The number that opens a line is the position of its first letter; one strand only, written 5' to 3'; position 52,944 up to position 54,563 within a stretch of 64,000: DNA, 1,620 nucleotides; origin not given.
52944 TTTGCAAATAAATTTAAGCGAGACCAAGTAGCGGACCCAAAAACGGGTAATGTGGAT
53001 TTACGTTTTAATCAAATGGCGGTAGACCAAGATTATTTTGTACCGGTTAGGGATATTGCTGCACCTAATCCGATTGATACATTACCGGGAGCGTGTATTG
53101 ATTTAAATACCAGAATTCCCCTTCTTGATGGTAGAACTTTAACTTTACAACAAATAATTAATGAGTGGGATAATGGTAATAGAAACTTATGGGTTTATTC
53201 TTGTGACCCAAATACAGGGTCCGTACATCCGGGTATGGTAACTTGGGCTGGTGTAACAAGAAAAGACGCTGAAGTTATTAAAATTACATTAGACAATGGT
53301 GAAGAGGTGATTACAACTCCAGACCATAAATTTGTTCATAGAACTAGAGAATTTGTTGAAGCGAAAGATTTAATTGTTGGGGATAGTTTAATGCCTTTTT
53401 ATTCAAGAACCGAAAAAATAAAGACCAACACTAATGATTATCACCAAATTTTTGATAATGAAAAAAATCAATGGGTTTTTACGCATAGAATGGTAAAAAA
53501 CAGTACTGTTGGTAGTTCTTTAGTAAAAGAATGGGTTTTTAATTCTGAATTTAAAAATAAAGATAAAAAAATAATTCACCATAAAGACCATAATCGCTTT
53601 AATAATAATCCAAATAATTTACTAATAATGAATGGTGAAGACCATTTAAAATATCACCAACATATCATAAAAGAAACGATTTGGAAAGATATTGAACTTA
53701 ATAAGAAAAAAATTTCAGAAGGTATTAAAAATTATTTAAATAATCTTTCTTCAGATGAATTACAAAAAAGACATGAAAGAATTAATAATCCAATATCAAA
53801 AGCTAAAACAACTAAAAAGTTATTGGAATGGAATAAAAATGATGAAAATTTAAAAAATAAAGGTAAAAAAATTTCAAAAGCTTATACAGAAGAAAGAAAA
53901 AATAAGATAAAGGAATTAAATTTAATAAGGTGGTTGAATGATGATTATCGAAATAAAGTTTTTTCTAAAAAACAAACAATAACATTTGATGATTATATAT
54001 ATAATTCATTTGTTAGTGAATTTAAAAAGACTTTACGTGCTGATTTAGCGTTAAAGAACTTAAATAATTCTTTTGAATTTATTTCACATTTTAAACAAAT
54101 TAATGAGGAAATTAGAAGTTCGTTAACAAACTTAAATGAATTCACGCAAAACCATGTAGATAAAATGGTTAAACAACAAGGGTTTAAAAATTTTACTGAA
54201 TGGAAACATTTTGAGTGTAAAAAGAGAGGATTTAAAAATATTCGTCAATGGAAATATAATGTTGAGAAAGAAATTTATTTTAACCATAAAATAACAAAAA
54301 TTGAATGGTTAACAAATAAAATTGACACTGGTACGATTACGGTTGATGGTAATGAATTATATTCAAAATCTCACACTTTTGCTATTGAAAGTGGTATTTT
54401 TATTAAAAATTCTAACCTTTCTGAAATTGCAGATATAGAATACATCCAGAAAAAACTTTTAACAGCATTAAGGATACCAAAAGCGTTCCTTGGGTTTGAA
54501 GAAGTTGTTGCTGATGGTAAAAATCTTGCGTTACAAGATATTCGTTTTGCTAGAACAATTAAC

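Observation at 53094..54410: HNH-endonuclease-containing intein in the portal protein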

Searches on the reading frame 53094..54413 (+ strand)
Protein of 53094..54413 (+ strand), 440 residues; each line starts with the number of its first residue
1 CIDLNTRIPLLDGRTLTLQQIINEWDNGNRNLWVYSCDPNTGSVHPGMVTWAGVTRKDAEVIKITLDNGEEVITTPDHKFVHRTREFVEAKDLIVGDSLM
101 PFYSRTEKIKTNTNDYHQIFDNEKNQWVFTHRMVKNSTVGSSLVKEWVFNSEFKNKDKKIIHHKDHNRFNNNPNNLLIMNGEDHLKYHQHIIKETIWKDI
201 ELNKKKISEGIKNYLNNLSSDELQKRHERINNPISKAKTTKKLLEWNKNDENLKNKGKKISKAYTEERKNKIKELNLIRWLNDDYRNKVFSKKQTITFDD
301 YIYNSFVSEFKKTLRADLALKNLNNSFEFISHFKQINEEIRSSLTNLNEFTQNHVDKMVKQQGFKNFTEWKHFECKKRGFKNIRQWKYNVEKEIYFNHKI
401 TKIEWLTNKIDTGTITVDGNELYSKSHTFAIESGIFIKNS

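Call 4: search_protein_families(library=pfam, proteins=[window:53094-54410:+], max_evalue=0.1)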
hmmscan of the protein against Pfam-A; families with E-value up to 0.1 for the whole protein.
window:53094-54410:+ (439 aa): 3 families
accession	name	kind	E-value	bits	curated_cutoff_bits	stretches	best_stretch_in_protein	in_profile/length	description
PF14890.11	Intein_splicing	-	5.4e-09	36.5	35.8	1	10-310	3-115/155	Intein splicing domain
PF13392.12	HNH_3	-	0.0014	18.6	24.8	1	157-183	17-43/46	HNH endonuclease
PF14338.12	Mrr_N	-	0.094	13.3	29.5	0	332-380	19-66/87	Mrr N-terminal domain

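Call 15: find_homologous_proteins(query=window:53094-54410:+, max_evalue=0.001)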
Query window:53094-54410:+ (439 aa): 190 proteins with E <= 0.001 among 8000 candidates; the best 120 are listed.
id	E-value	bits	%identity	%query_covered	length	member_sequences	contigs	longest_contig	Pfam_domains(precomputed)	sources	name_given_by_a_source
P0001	5.8e-192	657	67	100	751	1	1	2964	PF07230.17,PF14890.12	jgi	jgi:hypothetical protein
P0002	1.5e-128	448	49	100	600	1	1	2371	PF07230.17,PF14890.12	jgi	-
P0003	1.1e-95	339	99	36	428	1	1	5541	PF07230.17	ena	-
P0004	1.9e-82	296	58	43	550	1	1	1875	PF07230.17,PF14890.12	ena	-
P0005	4.8e-78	281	45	77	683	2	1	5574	PF07230.17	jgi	jgi:uncharacterized membrane protein YgcG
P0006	4.2e-75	271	51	58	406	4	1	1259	PF07230.17,PF14890.12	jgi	jgi:DNA gyrase subunit B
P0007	2.0e-73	266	55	51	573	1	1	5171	PF07230.17,PF14890.12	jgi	jgi:hypothetical protein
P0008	3.8e-72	262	56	52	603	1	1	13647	PF07230.17,PF14890.12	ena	-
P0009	8.4e-72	261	35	100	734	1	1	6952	PF13392.13,PF07230.17,PF14890.12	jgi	-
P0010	2.4e-70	256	38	100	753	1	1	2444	PF07230.17,PF14890.12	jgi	jgi:hypothetical protein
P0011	7.2e-70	254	51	59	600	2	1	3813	PF07230.17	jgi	jgi:uncharacterized membrane protein YgcG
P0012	8.1e-70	254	62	35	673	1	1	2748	PF07230.17,PF14890.12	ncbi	-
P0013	5.0e-69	251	30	100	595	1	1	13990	PF13392.13,PF07230.17,PF14890.12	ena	-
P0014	1.3e-67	247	35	100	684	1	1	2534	PF07230.17,PF14890.12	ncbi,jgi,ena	jgi:hypothetical protein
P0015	2.0e-66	243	38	100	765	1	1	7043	PF07230.17,PF14890.12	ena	-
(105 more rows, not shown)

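Call 26: search_dna_similar(query=window:53094-54410:+, collection=phages, mode=protein, max_rows=40, max_evalue=0.001)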
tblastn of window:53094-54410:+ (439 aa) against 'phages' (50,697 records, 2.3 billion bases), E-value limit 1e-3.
Records with a match: 11; places in all: 11; records where one place covers at least 80% of the query: 0.
Best place of each record, by identity: <60% 11.
By first word of the organism name: uncultured 4; Bacillus 3; Yersinia 2; Streptococcus 1; Aphanizomenon 1.
By host as written in the record: - 4; Bacillus subtilis W-23-S(r); Bacillus licheniformis ATCC 9945a 2; Yersinia enterocolitica 2; Streptococcus agalactiae 1; Aphanizomenon flos-aquae 1; Bacillus cereus 1.
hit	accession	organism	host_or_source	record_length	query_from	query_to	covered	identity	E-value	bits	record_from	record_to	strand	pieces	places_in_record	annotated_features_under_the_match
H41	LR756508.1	uncultured phage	metagenomic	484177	1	134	31%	38.8%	3e-22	105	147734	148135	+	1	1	record has no annotation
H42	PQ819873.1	Streptococcus phage vB_SagM-GXN1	Streptococcus agalactiae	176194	1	132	30%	31.9%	6e-7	58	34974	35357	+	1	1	none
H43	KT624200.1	Bacillus phage SP-15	Bacillus subtilis W-23-S(r); Bacillus ...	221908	1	102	23%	39.3%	5e-11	71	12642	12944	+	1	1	hypothetical protein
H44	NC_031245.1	Bacillus phage SP-15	Bacillus subtilis W-23-S(r); Bacillus ...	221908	1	102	23%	39.3%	5e-11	71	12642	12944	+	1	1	hypothetical protein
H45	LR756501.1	uncultured phage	metagenomic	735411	1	104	24%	35.2%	2e-5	54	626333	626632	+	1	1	record has no annotation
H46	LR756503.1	uncultured phage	metagenomic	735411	1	104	24%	35.2%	2e-5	54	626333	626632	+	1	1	record has no annotation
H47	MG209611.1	Aphanizomenon phage vB_AphaS-CL131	Aphanizomenon flos-aquae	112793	1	134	31%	25.3%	4e-4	49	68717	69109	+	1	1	dCTP deaminase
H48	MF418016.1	Bacillus phage vB_BceM-HSE3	Bacillus cereus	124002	1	100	23%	31.4%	4e-5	52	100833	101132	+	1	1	ATP-dependent helicase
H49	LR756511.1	uncultured phage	metagenomic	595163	49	120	16%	40.3%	2e-5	54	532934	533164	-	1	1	record has no annotation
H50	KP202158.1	Yersinia phage vB_YenM_TG1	Yersinia enterocolitica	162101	49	100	12%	48.1%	1e-4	50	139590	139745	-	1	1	ribonucleotide reductase of class Ia (aerobic) alpha subunit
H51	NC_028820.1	Yersinia phage vB_YenM_TG1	Yersinia enterocolitica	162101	49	100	12%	48.1%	1e-4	50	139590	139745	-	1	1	ribonucleotide reductase large subunit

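Call 46: search_protein_families(library=phrogs, proteins=[window:53094-54410:+], max_evalue=0.01)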
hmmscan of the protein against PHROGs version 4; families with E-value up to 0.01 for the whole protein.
window:53094-54410:+ (439 aa): 3 families
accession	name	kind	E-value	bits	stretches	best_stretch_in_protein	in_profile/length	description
phrog_21964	-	DNA, RNA and nucleotide metabolism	1.5e-05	25.8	1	111-197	145-220/244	HNH endonuclease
phrog_7545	-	DNA, RNA and nucleotide metabolism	1.6e-05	26.2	1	121-196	77-141/160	HNH endonuclease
phrog_15471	-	DNA, RNA and nucleotide metabolism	3.9e-05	24.6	1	124-247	28-90/183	HNH endonuclease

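Call 47: predict_structure(alignment_id=A3)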
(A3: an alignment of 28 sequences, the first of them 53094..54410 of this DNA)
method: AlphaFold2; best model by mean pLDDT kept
length: 439 residues; sequences in the alignment: 28
mean_pLDDT: 87.1   pTM: 0.64
mean pLDDT of the five models: 87.1, 87.1, 86.1, 85.6, 85.6
residues with pLDDT >= 90: 279; 70-90: 103; 50-70: 39; < 50: 18
segments of 3 or more residues with pLDDT < 50: 256-264, 290-293
pLDDT, mean of each block of 10 residues (from residue 1): 98 98 98 96 96 98 95 98 94 96 94 92 93 90 90 96 95 96 94 83 86 92 84 57 53 46 61 77 65 72 95 89 97 92 78 93 90 89 79 70 97 96 92 96
secondary structure, 60 per line:
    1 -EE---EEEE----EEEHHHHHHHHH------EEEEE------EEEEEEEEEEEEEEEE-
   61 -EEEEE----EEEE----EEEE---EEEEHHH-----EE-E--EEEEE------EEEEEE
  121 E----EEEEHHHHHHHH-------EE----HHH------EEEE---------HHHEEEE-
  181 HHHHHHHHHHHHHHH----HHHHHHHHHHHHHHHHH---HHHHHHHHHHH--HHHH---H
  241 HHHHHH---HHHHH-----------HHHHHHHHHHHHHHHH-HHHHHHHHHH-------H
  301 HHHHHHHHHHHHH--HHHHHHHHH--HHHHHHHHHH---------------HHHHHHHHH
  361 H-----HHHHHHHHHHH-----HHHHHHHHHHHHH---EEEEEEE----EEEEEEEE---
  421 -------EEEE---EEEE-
elements in order: E7-10 E15-17 H18-26 E33-37 E44-59 E62-66 E71-74 E79-82 E86-89 E104-108 E115-121 E126-129 H130-137 E160-163 E176-179 H181-195 H200-216 H220-230 H233-236 H240-246 H250-254 H266-281 H283-292 H300-313 H316-324 H327-336 H352-361 H367-377 H383-395 E399-405 E410-417 E428-431 E435-438

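Call 49: fold_search(model_id=the predicted structure, library=pdb)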
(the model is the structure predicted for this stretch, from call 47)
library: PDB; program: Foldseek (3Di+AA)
matches with E <= 10: 214; with E <= 0.001: 35
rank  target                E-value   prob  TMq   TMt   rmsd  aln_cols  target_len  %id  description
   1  1dq3                  3.6e-07  1.00  0.30  0.29  24.6       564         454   12  CRYSTAL STRUCTURE OF AN ARCHAEAL INTEIN-ENCODED HOMING ENDONUCLEASE PI-PFUI (released 2000-07-05)
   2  8ubs_A                4.4e-06  1.00  0.21  0.59  10.7       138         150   20  Crystal structure of NrdJ-1 split intein fusion (released 2024-10-09)
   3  5i0a                  1.3e-05  1.00  0.20  0.58   6.3       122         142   20  RecA mini intein in complex with cisplatin (released 2016-09-21)
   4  2in9                  1.6e-05  1.00  0.18  0.54   7.2       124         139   20  crystal structure of Mtu recA intein, splicing domain (released 2007-05-01)
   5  6rpq                  2.4e-05  1.00  0.19  0.32  12.0       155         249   19  Crystal structure of PhoCDC21-1 intein (released 2019-08-14)
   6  3ifj_A                3.0e-05  1.00  0.20  0.58   6.4       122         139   21  Crystal structure of Mtu recA intein, splicing domain (released 2009-10-06)
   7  2in8                  3.6e-05  1.00  0.19  0.56   6.8       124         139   21  crystal structure of Mtu recA intein, splicing domain (released 2007-05-01)
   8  3igd                  4.5e-05  1.00  0.19  0.55   7.1       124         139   19  Crystal structure of Mtu recA intein, splicing domain (released 2009-10-06)
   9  1mi8                  5.7e-05  1.00  0.19  0.58  10.1       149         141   10  2.0 Angstrom crystal structure of a DnaB intein from Synechocystis sp. PCC 6803 (released 2003-08-19)
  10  6fre                  6.1e-05  1.00  0.19  0.53   6.7       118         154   13  Crystal structure of G-1F/H73A mutant of Ssp DnaB Mini-Intein variant M86 (released 2019-01-30)
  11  1zd7_A                7.6e-05  1.00  0.19  0.48   4.7       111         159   24  1.7 Angstrom Crystal Structure Of Post-Splicing Form of a dnaE Intein from Synechocystis Sp. Pcc 6803 (released 2006-01-24)
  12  2in0                  8.6e-05  1.00  0.20  0.59   6.7       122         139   20  crystal structure of Mtu recA intein splicing domain (released 2007-05-01)
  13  5bkh                  1.4e-04  0.99  0.11  0.26  20.4       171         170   16  The splicing activity and an alternative domain-swapped structure of the Pyrococcus horikoshii PolII mini-intein (released 2021-08-11)
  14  2imz_A                1.4e-04  1.00  0.19  0.54   6.5       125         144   19  Crystal structure of Mtu recA intein splicing domain (released 2007-05-01)
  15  4e2u                  1.4e-04  1.00  0.20  0.50  11.0       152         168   16  Crystal Structures of RadAmin intein from Pyrococcus horikoshii (released 2012-05-16)
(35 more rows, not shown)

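Call 51: search_protein_representatives(alignment_id=A3)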
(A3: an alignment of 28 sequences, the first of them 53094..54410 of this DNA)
Query: 28 sequences, 368 profile positions. Proteins with E-value up to 0.001 (for the whole library): 13097; up to 1e-10: 4515; up to 1e-30: 2271. The best 150 are listed.
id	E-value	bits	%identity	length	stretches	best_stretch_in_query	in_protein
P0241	3.7e-272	918.5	-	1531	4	1-368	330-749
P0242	7.6e-243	822.0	-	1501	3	1-368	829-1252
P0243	1.2e-239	811.6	-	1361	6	1-188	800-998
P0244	1.8e-233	791.2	-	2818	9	3-368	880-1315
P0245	6.8e-230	779.4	-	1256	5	1-368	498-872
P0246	1.4e-227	771.8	-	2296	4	1-359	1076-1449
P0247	1.8e-226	768.2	-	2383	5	1-359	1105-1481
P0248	1.2e-220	749.0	-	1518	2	1-368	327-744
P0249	5.4e-219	743.6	-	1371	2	1-368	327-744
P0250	3.2e-212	721.3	-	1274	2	1-368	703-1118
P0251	7.3e-206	700.4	-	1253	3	1-368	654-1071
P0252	1.3e-203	692.9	-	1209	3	1-368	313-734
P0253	4.1e-202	688.0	-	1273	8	1-130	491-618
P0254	7.4e-202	687.2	-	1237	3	1-368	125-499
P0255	2.0e-198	675.9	-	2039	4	1-368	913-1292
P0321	1.4e-130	452.6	-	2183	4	1-368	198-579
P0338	8.5e-125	433.6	-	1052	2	1-368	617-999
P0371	4.8e-114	398.2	-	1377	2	1-368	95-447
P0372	5.3e-114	398.1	-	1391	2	1-368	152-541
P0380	1.2e-112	393.6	-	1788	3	1-368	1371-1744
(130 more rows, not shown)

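Call 53: search_protein_families(library=pfam, proteins=[P0338, P0371, P0372, P0380, P0321], max_evalue=0.0001)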
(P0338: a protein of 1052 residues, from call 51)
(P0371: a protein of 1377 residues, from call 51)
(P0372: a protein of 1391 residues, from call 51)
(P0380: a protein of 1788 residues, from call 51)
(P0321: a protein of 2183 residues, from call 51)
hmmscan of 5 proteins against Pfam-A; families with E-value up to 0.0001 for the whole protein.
P0338 (1052 aa): 2 families
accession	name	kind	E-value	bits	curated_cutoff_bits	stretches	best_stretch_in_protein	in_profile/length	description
PF14890.11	Intein_splicing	-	2.9e-40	138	35.8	2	625-999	2-155/155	Intein splicing domain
PF13392.12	HNH_3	-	1e-11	44.7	24.8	1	742-784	1-44/46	HNH endonuclease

P0371 (1377 aa): 2 families
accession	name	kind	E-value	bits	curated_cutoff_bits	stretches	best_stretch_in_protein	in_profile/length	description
PF14890.11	Intein_splicing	-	1.5e-35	122.7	35.8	2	104-447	3-155/155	Intein splicing domain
PF13392.12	HNH_3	-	1e-12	47.9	24.8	1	223-254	9-40/46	HNH endonuclease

P0372 (1391 aa): 4 families
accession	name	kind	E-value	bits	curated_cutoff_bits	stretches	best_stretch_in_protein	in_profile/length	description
PF14890.11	Intein_splicing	-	5.8e-35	120.8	35.8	2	161-541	3-155/155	Intein splicing domain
PF13392.12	HNH_3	-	5e-10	39.3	24.8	1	279-322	2-44/46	HNH endonuclease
PF07591.16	PT-HINT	-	2.7e-07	31.4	27.7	0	212-249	48-88/137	Pretoxin HINT domain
PF07728.20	AAA_5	-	8.7e-06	26.2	22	0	604-694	41-96/139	AAA domain (dynein-related subfamily)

P0380 (1788 aa): 2 families
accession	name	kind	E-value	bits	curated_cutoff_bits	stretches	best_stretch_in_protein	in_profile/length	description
PF14890.11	Intein_splicing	-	9.5e-56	188.3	35.8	3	1378-1744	1-155/155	Intein splicing domain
PF13392.12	HNH_3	-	7.4e-16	58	24.8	1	198-233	6-41/46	HNH endonuclease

P0321 (2183 aa): 4 families
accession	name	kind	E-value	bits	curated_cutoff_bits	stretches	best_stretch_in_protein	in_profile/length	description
PF14890.11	Intein_splicing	-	4.3e-46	157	35.8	3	624-762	2-155/155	Intein splicing domain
PF07591.16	PT-HINT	-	2.7e-09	37.9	27.7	0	671-763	46-137/137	Pretoxin HINT domain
PF01079.26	Hint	-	6.8e-06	26.3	29.7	0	613-700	10-96/213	Hint module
PF07728.20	AAA_5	-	5.5e-05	23.6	22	0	824-864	65-99/139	AAA domain (dynein-related subfamily)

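Call 79: search_protein_families(library=ncbifam, proteins=[window:53094-54413:+], max_evalue=0.1)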
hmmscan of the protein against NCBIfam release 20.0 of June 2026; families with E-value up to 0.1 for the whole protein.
window:53094-54413:+ (440 aa): 3 families
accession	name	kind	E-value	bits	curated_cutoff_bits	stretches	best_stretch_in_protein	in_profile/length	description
NF052663.1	RtcB_rel_intein2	exception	4.2e-29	101.8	1050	1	1-439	78-310/626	intein-containing RctB family protein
TIGR01445.1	intein_Nterm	domain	1.7e-10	41.7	24.5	1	1-81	1-82/83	intein N-terminal splicing region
NF010444.1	PRK13870.1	equivalog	0.0072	15.8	250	1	208-255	47-94/234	autoinducer-binding transcriptional regulator TraR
